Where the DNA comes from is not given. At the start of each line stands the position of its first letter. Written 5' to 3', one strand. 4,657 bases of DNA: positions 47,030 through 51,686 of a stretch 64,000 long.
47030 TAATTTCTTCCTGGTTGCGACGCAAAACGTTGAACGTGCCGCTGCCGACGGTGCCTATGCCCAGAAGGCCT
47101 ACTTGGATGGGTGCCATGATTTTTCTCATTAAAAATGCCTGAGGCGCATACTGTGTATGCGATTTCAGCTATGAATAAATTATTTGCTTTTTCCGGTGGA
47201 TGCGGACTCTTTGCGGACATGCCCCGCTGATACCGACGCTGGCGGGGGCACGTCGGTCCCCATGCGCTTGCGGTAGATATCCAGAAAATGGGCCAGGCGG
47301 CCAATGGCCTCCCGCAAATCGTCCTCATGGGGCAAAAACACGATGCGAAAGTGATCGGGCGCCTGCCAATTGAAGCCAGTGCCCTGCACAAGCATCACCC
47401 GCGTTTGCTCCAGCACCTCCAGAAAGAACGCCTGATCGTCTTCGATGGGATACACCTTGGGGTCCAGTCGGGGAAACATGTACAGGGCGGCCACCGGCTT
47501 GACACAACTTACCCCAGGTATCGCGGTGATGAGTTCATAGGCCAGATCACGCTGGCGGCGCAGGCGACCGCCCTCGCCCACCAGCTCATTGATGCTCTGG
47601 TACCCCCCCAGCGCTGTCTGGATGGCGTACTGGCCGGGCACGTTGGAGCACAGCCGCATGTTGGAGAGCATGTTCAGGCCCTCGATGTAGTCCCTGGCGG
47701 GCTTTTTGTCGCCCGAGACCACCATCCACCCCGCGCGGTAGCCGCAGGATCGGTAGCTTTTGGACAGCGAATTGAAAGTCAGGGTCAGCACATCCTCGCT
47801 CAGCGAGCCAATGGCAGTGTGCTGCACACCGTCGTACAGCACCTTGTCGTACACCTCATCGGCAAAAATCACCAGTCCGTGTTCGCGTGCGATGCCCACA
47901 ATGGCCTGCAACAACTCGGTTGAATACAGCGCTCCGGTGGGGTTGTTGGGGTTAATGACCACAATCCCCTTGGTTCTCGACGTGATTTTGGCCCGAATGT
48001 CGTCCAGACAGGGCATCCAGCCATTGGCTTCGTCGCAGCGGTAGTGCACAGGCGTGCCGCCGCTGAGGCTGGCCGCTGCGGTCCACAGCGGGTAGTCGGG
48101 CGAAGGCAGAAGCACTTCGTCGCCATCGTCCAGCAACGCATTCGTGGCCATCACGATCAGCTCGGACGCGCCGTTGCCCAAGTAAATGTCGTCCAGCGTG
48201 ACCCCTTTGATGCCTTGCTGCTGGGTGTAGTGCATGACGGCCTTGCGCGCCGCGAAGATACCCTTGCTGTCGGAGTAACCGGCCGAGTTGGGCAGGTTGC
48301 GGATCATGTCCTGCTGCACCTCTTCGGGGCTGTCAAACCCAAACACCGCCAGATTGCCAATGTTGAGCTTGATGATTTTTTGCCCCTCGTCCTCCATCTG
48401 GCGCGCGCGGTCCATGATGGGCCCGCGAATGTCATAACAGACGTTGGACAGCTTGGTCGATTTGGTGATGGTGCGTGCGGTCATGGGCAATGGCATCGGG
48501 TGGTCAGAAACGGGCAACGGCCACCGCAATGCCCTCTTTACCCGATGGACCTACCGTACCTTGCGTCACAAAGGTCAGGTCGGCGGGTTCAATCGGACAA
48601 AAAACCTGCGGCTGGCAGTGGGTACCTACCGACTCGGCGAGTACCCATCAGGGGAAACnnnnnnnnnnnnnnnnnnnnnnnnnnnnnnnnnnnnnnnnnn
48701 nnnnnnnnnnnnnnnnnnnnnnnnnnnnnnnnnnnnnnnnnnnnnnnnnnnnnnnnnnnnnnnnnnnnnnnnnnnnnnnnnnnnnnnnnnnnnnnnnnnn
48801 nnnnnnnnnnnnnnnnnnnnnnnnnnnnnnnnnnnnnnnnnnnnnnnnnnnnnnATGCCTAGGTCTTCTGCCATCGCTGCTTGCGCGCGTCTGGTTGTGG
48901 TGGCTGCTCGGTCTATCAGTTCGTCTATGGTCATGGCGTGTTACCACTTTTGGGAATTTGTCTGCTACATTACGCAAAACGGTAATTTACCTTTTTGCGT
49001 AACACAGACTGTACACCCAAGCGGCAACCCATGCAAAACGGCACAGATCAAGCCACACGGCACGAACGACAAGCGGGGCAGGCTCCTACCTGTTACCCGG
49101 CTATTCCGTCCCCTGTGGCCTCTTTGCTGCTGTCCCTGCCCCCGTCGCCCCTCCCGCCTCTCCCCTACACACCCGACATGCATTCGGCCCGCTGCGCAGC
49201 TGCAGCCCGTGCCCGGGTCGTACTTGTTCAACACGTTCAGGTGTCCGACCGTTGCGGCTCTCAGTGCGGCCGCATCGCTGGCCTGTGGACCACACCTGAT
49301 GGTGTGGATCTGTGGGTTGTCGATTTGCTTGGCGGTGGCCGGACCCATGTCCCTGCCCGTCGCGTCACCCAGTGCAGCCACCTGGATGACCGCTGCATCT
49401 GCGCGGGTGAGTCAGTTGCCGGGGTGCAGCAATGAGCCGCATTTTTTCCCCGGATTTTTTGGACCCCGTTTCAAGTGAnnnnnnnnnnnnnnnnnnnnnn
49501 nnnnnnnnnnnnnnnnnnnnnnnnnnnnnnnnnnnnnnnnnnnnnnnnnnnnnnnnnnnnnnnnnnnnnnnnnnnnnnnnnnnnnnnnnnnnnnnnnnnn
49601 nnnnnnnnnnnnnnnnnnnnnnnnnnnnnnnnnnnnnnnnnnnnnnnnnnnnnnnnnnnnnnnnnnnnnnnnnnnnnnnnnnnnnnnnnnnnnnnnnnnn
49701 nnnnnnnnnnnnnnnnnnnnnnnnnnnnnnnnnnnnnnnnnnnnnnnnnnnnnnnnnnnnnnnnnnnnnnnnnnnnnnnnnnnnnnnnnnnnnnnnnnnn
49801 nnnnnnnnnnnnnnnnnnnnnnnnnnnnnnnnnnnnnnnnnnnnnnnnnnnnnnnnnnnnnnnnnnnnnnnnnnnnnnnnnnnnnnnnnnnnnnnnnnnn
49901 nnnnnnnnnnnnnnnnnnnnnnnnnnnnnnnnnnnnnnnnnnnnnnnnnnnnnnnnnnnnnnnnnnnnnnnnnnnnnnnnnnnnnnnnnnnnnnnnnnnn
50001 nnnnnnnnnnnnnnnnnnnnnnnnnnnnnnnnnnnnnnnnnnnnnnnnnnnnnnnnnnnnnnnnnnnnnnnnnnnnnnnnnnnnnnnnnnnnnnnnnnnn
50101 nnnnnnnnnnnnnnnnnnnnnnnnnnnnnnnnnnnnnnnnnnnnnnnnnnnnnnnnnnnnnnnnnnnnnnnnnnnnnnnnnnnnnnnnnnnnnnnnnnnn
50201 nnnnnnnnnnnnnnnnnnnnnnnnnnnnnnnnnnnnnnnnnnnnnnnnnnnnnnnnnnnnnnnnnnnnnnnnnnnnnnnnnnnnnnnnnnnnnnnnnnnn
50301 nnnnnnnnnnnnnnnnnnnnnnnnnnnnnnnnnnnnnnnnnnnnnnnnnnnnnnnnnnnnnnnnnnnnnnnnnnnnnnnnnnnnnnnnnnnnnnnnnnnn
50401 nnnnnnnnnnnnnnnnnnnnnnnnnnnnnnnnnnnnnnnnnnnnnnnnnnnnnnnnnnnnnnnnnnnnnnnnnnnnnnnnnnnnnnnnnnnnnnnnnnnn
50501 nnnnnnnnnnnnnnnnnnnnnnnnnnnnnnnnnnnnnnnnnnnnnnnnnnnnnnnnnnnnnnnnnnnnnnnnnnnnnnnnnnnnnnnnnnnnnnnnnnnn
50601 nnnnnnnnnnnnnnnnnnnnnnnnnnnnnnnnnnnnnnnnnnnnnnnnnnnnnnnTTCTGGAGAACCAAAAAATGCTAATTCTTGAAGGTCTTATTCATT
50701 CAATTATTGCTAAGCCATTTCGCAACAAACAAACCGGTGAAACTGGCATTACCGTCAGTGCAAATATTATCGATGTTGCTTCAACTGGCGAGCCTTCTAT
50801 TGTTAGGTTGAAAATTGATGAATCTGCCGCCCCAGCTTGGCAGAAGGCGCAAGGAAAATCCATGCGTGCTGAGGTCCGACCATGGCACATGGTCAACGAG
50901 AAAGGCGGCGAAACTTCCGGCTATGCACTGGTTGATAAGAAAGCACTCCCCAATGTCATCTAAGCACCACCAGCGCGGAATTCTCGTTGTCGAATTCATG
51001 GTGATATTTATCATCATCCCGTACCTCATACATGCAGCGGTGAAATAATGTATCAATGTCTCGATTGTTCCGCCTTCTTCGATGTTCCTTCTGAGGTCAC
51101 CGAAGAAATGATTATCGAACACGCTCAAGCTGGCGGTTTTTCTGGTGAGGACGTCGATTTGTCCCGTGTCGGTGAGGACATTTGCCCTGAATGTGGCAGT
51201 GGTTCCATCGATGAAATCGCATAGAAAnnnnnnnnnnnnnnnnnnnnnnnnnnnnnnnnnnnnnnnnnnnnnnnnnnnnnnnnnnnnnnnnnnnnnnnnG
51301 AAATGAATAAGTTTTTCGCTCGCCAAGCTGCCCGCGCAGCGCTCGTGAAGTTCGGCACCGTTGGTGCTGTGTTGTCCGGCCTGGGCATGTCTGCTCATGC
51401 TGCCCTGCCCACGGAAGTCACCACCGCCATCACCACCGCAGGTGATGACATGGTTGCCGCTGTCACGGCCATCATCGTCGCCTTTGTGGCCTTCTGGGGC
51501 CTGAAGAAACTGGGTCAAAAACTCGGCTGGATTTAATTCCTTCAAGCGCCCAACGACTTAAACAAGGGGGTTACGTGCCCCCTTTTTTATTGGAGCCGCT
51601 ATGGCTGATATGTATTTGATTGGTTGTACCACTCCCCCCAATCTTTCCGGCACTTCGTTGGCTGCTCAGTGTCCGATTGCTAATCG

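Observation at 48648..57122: Apparently complete ~8.5 kb filamentous (inovirus-type) prophage inserted between two divergent housekeeping genes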

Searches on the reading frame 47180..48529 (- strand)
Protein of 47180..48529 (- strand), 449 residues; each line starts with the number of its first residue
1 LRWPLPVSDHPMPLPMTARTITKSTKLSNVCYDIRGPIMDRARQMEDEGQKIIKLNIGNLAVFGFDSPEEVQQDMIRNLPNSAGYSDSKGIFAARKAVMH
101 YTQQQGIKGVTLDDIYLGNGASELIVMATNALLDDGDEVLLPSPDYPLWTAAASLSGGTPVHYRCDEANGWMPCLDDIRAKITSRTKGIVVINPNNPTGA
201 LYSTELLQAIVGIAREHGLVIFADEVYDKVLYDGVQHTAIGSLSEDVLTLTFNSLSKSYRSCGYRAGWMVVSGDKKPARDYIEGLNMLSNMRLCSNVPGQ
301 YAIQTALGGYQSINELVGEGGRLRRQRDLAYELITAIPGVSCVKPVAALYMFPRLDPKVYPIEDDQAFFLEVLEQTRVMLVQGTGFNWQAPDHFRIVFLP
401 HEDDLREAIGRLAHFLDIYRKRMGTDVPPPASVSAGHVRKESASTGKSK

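Call 5: search_protein_families(library=pfam, proteins=[window:47180-48529:-], max_evalue=0.1)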
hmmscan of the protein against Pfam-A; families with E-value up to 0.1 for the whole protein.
window:47180-48529:- (449 aa): 4 families
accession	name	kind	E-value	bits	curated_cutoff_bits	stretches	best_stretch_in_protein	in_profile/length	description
PF00155.27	Aminotran_1_2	-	9.7e-54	183.4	19.7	1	51-412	2-361/361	Aminotransferase class I and II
PF01041.23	DegT_DnrJ_EryC1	-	2.3e-07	30.8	19.8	1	118-224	46-145/360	DegT/DnrJ/EryC1/StrS aminotransferase family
PF01212.27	Beta_elim_lyase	-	0.011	15.5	27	1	151-224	89-168/288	Beta-eliminating lyase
PF00266.25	Aminotran_5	-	0.074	12.4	21.5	0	114-226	63-177/371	Aminotransferase class-V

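Call 10: find_related_loci(query=window:47180-48529:-, collection=genome_contigs, flank=10000)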
Query window:47180-48529:- (449 aa) in genome_contigs; peptide patterns used: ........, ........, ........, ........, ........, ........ (x = any residue, [..] = any of these).
600 stretches matched a pattern (row limit reached: there are more); 594 encode a relative of the query (tblastn E <= 1e-3); the best 80 are kept; 80 distinct loci.
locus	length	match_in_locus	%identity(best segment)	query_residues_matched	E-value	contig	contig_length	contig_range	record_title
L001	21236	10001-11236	90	14-425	0e+0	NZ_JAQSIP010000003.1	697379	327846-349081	Curvibacter cyanobacteriorum strain HBC61 contig3, whole genome shotgun sequence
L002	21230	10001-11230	90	14-423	0e+0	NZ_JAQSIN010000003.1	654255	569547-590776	Curvibacter microcysteis strain RS43 contig3, whole genome shotgun sequence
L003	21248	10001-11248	89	5-419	0e+0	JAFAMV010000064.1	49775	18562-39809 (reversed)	MAG: Curvibacter sp. isolate CP_BE_RX_R2_3 BE_RX_R2_k147_1222869, whole genome shotgun sequence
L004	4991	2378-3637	87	6-426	0e+0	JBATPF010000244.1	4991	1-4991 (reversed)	MAG: Giesbergeria sp. isolate MFD10525_ilm_asm_bin32 k127_203183, whole genome shotgun sequence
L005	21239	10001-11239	89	8-422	0e+0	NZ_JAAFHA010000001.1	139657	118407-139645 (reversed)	MAG: Rhodoferax sp. isolate Bin2_7 scaffold_46, whole genome shotgun sequence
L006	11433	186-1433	87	10-423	0e+0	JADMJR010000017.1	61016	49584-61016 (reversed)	MAG: Acidovorax sp. isolate MAG_42 NODE_409_length_61016_cov_14.079001, whole genome shotgun sequence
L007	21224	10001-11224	88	19-426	0e+0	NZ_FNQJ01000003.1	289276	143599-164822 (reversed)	Acidovorax soli strain DSM 25157, whole genome shotgun sequence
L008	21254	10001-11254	86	17-434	0e+0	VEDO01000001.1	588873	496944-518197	Variovorax boronicumulans strain DE0202 NODE_1_length_588873_cov_32.389455, whole genome shotgun sequence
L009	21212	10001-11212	88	19-422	0e+0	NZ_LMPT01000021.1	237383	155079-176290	Acidovorax sp. Leaf191 contig_6, whole genome shotgun sequence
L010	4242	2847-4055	90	19-421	0e+0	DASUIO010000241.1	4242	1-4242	MAG TPA_asm: Polaromonas sp. isolate SMAG_U1462 k141_1160362, whole genome shotgun sequence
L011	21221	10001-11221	88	16-422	0e+0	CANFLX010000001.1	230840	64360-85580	MAG: Comamonadaceae bacterium isolate Jr-11may16-146 genome assembly, contig: Jr-11may16-C35, whole genome shotgun seque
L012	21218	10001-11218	87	17-422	0e+0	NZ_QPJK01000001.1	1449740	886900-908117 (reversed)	Pseudorhodoferax soli strain DSM 21634 Ga0244542_101, whole genome shotgun sequence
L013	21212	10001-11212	88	19-422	0e+0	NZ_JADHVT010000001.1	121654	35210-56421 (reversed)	MAG: Acidovorax sp. isolate BS750m-G8 BS-750m-C31, whole genome shotgun sequence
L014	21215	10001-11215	89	17-421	0e+0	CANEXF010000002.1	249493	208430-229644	MAG: Comamonadaceae bacterium isolate Jr-03apr18-37 genome assembly, contig: Jr-03apr18-C21, whole genome shotgun sequen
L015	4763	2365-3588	88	19-426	0e+0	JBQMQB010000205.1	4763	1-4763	MAG: Giesbergeria sp. isolate SAF384-001 bin7.fa-205, whole genome shotgun sequence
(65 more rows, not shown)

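Call 59: search_protein_families(library=ncbifam, proteins=[window:47180-48484:-], max_evalue=0.001)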
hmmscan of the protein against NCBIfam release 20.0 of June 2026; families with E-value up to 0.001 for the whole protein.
window:47180-48484:- (434 aa): 67 families (the best 25 are shown)
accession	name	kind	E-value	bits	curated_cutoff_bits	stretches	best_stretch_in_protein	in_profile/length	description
NF006230.0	PRK08363.1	equivalog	1.4e-97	327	534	1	6-401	2-392/398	alanine aminotransferase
TIGR01265.1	tyr_nico_aTase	subfamily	1.8e-68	231.4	292.45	1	8-402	5-400/403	tyrosine/nicotianamine family aminotransferase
TIGR01264.1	tyr_amTase_E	equivalog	1.2e-61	208.7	474.25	1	8-402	5-400/403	tyrosine transaminase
NF005744.0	PRK07568.1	subfamily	1.3e-58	198.7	389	1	26-407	21-396/398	pyridoxal phosphate-dependent aminotransferase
NF041364.1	GntC_guanitoxin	equivalog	2.5e-58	197.7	415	1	55-400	15-356/356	guanitoxin biosynthesis PLP-dependent (S)-gamma-hydroxy-L-arginine cyclodehydratase GntC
NF041091.1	asp_aminotase_Arch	equivalog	4.6e-57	193.6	550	1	23-401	15-375/376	aspartate aminotransferase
NF005334.0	PRK06855.1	equivalog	3e-50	171.4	443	1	13-336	11-339/434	pyridoxal phosphate-dependent aminotransferase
NF004769.0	PRK06107.1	equivalog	4.7e-49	167.2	617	1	24-398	22-395/402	aspartate transaminase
NF004770.0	PRK06108.1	subfamily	1.4e-48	165.7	422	1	53-402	51-393/396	pyridoxal phosphate-dependent aminotransferase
NF005601.0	PRK07337.1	equivalog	1.5e-44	152.7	496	1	23-401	23-392/394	pyridoxal phosphate-dependent aminotransferase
NF006756.0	PRK09276.1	subfamily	2.5e-44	151.8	507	1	23-399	19-384/387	LL-diaminopimelate aminotransferase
TIGR03540.1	DapC_direct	equivalog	4.3e-44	151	593.25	1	26-399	20-382/383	LL-diaminopimelate aminotransferase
NF005817.0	PRK07683.1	equivalog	5.8e-44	150.3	575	1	30-403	23-383/387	aminotransferase A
NF004975.0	PRK06348.1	equivalog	2.8e-43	148.4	549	1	22-399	16-381/384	pyridoxal phosphate-dependent aminotransferase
NF005305.0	PRK06836.1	equivalog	3.6e-43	148.3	376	1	30-401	20-391/396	pyridoxal phosphate-dependent aminotransferase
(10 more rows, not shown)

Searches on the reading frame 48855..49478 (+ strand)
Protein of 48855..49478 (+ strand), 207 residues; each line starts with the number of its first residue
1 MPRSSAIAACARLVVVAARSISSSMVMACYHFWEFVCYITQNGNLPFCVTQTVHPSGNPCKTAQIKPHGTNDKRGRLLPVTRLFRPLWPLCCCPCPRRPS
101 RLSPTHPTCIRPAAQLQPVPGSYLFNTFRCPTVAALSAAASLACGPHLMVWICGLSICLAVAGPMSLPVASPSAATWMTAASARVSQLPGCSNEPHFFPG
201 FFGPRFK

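Call 5: search_protein_families(library=pfam, proteins=[window:48855-49478:+], max_evalue=0.1)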
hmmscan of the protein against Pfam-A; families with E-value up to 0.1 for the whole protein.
window:48855-49478:+ (207 aa): 0 families

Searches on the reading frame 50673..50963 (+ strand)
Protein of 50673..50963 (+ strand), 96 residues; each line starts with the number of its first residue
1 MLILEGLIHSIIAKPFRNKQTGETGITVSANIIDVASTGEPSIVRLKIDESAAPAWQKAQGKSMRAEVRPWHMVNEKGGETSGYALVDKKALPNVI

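Call 3: search_protein_families(library=pfam, proteins=[window:50673-50963:+], max_evalue=0.1)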
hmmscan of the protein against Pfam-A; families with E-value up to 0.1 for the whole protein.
window:50673-50963:+ (96 aa): 0 families

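Call 4: search_protein_families(library=phrogs, proteins=[window:50673-50963:+], max_evalue=0.1)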
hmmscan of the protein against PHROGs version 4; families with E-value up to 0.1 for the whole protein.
window:50673-50963:+ (96 aa): 0 families
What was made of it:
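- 50673..50963 (+): 96-aa ssDNA-binding protein candidate, in the pV position. No profile hit (calls 3, 4).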

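Call 41: find_homologous_proteins(query=window:50673-50963:+, max_evalue=0.001)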
Query window:50673-50963:+ (96 aa): 2 proteins with E <= 0.001 among 12 candidates.
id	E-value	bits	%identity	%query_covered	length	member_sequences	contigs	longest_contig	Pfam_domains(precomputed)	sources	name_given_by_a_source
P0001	2.1e-55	202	100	100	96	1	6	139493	-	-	-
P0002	4.7e-22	95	49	100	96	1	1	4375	-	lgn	-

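Call 51: predict_structure(alignment_id=A1)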
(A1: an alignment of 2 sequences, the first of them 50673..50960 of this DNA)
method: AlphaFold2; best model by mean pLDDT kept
length: 96 residues; sequences in the alignment: 2
mean_pLDDT: 84.9   pTM: 0.72
mean pLDDT of the five models: 84.9, 82.5, 80.4, 78.7, 57.1
residues with pLDDT >= 90: 43; 70-90: 45; 50-70: 8; < 50: 0
segments of 3 or more residues with pLDDT < 50: none
pLDDT, mean of each block of 10 residues (from residue 1): 90 80 83 72 88 93 92 76 88 90
secondary structure, 60 per line:
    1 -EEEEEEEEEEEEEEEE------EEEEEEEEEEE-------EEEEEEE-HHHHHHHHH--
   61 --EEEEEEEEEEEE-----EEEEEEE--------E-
elements in order: E2-17 E24-34 E42-48 H50-58 E63-74 E80-86
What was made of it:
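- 50673..50963 (+): AlphaFold model pLDDT 84.9 with OB-fold topology (call 51).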

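Call 53: fold_search(model_id=the predicted structure, library=pdb)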
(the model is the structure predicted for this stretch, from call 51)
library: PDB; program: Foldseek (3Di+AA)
matches with E <= 10: 842; with E <= 0.001: 1
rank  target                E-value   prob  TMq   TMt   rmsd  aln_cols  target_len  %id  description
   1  1eyg_B                6.2e-04  1.00  0.46  0.43   6.1        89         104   11  Crystal structure of chymotryptic fragment of E. coli ssb bound to two 35-mer single strand DNAS (released 2000-08-01)
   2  8gw5_B                1.3e-03  1.00  0.47  0.46   5.7       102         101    9  Crystal structure of SaSsbA complexed with glycerol (released 2023-09-20)
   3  5xgt_B                1.7e-03  1.00  0.44  0.41   6.4       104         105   12  Crystal structure of the N-terminal domain of Staphylococcus aureus single-stranded DNA-binding protein SsbA at 1.82 a (released 2017-08-09)
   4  5yyu_C                1.8e-03  1.00  0.39  0.38   6.1        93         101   11  Crystal structure of Staphylococcus aureus single-stranded DNA-binding protein SsbB (released 2018-08-15)
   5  7ym1_B                2.1e-03  1.00  0.46  0.44   5.6       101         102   11  Structure of SsbA protein in complex with the anticancer drug 5-fluorouracil (released 2023-08-02)
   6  7ym1_A                2.3e-03  1.00  0.44  0.43   4.8        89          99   10  Structure of SsbA protein in complex with the anticancer drug 5-fluorouracil (released 2023-08-02)
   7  5yyu_B                2.5e-03  1.00  0.41  0.39   5.8        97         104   12  Crystal structure of Staphylococcus aureus single-stranded DNA-binding protein SsbB (released 2018-08-15)
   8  1sru_D                2.8e-03  1.00  0.56  0.54   5.7        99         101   10  Crystal structure of full length E. coli SSB protein (released 2004-08-03)
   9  1kaw_A                3.0e-03  1.00  0.51  0.51   6.0       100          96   10  STRUCTURE OF SINGLE STRANDED DNA BINDING PROTEIN (SSB) (released 1997-12-31)
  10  7r4w                  3.0e-03  1.00  0.48  0.46   5.5        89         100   11  Single stranded DNA binding protein SSB M5 from Fervidobacterium gondwanense (released 2023-08-23)
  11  5yun_C                3.7e-03  1.00  0.47  0.45   5.8        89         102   11  Crystal structure of SSB complexed with myc (released 2018-10-10)
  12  8gw5_A                4.1e-03  1.00  0.50  0.49   4.3        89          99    9  Crystal structure of SaSsbA complexed with glycerol (released 2023-09-20)
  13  5yyu_A                4.3e-03  1.00  0.43  0.40   5.6        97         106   10  Crystal structure of Staphylococcus aureus single-stranded DNA-binding protein SsbB (released 2018-08-15)
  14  3tqy_A                4.6e-03  0.99  0.38  0.34   8.2       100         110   14  Structure of a single-stranded DNA-binding protein (ssb), from Coxiella burnetii (released 2011-09-21)
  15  6bhw_E                4.8e-03  1.00  0.45  0.44   5.9        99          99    9  B. subtilis SsbA (released 2018-12-19)
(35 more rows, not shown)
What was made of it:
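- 50673..50963 (+): All of the top 50 Foldseek PDB hits are bacterial or mitochondrial SSB OB domains, best E 6e-4, TM 0.4-0.56 (call 53).
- On Inovirus (filamentous ssDNA phage, Tubulavirales): Model pLDDT 84.9; the top 50 PDB matches are all SSB OB domains (calls 51, 53).
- The pV position holds an SSB-like OB fold (calls 51, 53).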

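Call 54: search_protein_representatives(protein=window:50673-50960:+)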
Query: 96 residues. Proteins with E-value up to 0.001 (for the whole library): 30; up to 1e-10: 3; up to 1e-30: 1. The best 30 are listed.
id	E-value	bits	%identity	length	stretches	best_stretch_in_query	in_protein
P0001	6.7e-56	202.0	100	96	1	1-96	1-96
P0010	9.4e-15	70.4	44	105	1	2-95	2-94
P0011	9.6e-11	57.6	33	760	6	25-85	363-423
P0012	2.2e-10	56.4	39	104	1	1-93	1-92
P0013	7.9e-10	54.7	39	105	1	1-95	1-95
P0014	1.2e-09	54.0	39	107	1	1-93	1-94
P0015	1.5e-09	53.8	37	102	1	6-96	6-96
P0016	1.5e-09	53.8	40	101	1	1-94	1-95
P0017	3.1e-09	52.8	40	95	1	1-93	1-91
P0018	6.5e-09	51.8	38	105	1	2-95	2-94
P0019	8.2e-09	51.4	38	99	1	6-95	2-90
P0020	1.1e-08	51.0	40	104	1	1-95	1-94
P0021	1.6e-08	50.5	35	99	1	2-96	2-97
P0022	3.4e-06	43.0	36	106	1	1-95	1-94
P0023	5.4e-06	42.4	32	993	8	20-64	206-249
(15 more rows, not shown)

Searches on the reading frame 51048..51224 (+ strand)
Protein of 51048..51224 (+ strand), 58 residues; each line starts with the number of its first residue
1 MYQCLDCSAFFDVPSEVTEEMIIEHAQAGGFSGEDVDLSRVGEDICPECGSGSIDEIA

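Call 3: search_protein_families(library=pfam, proteins=[window:51048-51224:+], max_evalue=0.1)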
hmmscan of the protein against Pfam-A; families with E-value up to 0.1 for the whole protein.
window:51048-51224:+ (58 aa): 7 families
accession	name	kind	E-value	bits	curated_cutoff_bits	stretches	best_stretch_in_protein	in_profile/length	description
PF09723.15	Zn_ribbon_8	-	0.00086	19.7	34.4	0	43-53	26-36/41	Zinc ribbon domain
PF14369.11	Zn_ribbon_19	-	0.0058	17.2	30.8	1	43-57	20-35/35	zinc-ribbon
PF23451.1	Zn_ribbon_PaaD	-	0.024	14.7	27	0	46-54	17-25/53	PaaD zinc beta ribbon domain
PF08792.16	A2L_zn_ribbon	-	0.027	14.6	22.9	0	36-51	13-29/33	A2L zinc ribbon domain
PF21344.3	Zn_ribbon_LysW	-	0.036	14.2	27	0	3-29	2-28/46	Alpha-aminoadipate carrier protein LysW-like, globular domain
PF08201.16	BssC_TutF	-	0.054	14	25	1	1-16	1-16/56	BssC/TutF protein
PF23455.1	DUF7129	-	0.077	13.2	30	0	46-58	30-41/45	Domain of unknown function (DUF7129)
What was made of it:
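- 51048..51224 (+): 58-aa CxxC...CxxC zinc-ribbon-like ORF, function unknown. Sub-threshold zinc-ribbon hits (call 3).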

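Call 4: search_protein_families(library=phrogs, proteins=[window:51048-51224:+], max_evalue=0.1)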
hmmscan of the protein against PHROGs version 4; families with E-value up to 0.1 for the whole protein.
window:51048-51224:+ (58 aa): 1 family
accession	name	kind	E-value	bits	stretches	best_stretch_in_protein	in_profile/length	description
phrog_6283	-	unknown function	0.051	14.6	0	1-26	10-35/56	-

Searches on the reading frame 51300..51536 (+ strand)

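Call 3: search_protein_families(library=pfam, proteins=[window:51300-51536:+], max_evalue=0.1)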
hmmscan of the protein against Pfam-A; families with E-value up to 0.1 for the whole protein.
window:51300-51536:+ (78 aa): 1 family
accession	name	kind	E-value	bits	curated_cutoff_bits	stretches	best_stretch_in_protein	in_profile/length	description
PF05356.16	Phage_Coat_B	-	5.9e-06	26.7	23.5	1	21-69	2-50/56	Inovirus Coat protein B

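Call 4: search_protein_families(library=phrogs, proteins=[window:51300-51536:+], max_evalue=0.1)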
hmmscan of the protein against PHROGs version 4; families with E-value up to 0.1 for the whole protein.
window:51300-51536:+ (78 aa): 2 families
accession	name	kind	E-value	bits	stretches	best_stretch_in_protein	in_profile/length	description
phrog_7106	-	head and packaging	6.6e-08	33.8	1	16-65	13-65/72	major head protein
phrog_1646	-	head and packaging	0.0022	19.3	1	16-69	11-71/81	major coat protein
